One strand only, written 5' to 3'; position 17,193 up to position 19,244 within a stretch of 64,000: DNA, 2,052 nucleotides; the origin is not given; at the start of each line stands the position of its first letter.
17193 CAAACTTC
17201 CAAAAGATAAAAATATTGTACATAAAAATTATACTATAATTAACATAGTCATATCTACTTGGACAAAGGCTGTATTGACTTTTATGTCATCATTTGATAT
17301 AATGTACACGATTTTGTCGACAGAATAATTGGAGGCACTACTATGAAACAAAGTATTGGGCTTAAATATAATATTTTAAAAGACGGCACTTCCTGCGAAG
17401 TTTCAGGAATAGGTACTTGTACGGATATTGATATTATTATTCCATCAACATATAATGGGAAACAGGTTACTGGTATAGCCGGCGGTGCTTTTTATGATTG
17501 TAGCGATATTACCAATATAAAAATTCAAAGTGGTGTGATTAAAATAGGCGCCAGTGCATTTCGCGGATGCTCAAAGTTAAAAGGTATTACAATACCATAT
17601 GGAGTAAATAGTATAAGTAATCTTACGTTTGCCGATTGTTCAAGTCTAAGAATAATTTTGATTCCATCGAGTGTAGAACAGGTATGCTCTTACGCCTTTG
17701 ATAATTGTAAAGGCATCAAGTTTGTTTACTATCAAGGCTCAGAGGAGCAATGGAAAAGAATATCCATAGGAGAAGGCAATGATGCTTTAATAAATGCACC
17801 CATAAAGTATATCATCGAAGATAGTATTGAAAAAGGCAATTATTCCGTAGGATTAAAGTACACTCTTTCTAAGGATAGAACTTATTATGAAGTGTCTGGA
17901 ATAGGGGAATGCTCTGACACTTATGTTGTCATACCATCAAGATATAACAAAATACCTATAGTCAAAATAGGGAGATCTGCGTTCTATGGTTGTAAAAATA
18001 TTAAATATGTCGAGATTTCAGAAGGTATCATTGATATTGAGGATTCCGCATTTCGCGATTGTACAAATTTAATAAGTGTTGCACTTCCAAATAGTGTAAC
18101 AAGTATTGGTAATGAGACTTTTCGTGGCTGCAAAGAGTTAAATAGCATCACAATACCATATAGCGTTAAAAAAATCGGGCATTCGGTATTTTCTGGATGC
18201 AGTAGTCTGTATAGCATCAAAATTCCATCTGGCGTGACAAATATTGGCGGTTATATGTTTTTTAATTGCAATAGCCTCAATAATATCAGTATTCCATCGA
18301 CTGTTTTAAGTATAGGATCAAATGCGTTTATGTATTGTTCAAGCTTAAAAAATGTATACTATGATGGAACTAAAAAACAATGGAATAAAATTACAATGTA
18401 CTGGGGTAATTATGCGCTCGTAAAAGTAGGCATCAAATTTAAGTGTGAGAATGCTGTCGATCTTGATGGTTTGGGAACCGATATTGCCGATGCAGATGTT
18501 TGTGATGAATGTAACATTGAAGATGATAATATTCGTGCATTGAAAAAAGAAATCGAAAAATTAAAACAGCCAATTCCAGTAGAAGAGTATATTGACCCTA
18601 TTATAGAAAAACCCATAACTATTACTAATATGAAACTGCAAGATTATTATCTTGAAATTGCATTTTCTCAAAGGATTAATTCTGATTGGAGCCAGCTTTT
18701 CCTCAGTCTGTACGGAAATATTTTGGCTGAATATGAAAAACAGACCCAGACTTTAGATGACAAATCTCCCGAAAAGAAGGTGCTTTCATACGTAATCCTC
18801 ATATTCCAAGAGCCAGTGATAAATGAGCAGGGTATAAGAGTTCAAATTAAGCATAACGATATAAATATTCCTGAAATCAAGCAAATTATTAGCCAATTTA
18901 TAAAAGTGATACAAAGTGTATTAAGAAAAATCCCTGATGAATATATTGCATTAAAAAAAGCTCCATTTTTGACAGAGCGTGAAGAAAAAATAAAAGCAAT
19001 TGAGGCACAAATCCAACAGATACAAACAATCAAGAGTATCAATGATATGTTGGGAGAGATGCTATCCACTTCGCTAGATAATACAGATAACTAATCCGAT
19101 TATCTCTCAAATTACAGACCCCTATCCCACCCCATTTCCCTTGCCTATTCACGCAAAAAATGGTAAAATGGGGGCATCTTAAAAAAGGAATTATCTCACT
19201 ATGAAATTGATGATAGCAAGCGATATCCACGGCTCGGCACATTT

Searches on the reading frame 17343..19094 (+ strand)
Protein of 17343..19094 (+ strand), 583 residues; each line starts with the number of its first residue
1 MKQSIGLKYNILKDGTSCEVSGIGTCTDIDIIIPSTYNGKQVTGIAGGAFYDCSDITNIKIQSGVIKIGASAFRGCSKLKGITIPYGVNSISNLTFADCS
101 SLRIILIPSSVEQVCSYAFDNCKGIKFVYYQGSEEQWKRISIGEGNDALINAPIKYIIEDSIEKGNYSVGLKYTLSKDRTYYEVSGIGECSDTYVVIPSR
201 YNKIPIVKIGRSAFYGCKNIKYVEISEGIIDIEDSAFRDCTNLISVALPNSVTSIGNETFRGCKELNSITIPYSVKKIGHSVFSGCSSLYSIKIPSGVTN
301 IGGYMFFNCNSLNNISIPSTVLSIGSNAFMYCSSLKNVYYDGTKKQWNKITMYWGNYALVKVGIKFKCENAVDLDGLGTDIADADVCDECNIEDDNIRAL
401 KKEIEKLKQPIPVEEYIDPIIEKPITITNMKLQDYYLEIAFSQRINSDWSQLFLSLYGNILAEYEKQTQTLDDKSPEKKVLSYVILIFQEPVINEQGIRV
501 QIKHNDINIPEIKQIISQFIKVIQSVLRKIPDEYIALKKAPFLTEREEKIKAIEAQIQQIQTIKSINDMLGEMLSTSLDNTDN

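Call 29: search_protein_families(library=pfam, proteins=[window:17343-19094:+])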
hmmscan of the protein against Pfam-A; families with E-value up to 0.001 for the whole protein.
window:17343-19094:+ (583 aa): 2 families
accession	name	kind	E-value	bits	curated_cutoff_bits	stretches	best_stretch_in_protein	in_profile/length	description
PF13306.12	LRR_5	-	1.6e-61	206.3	27.7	2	208-336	2-127/127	BspA type Leucine rich repeat region (6 copies)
PF13855.12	LRR_8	-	2.5e-09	37.2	27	0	229-271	13-56/61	Leucine rich repeat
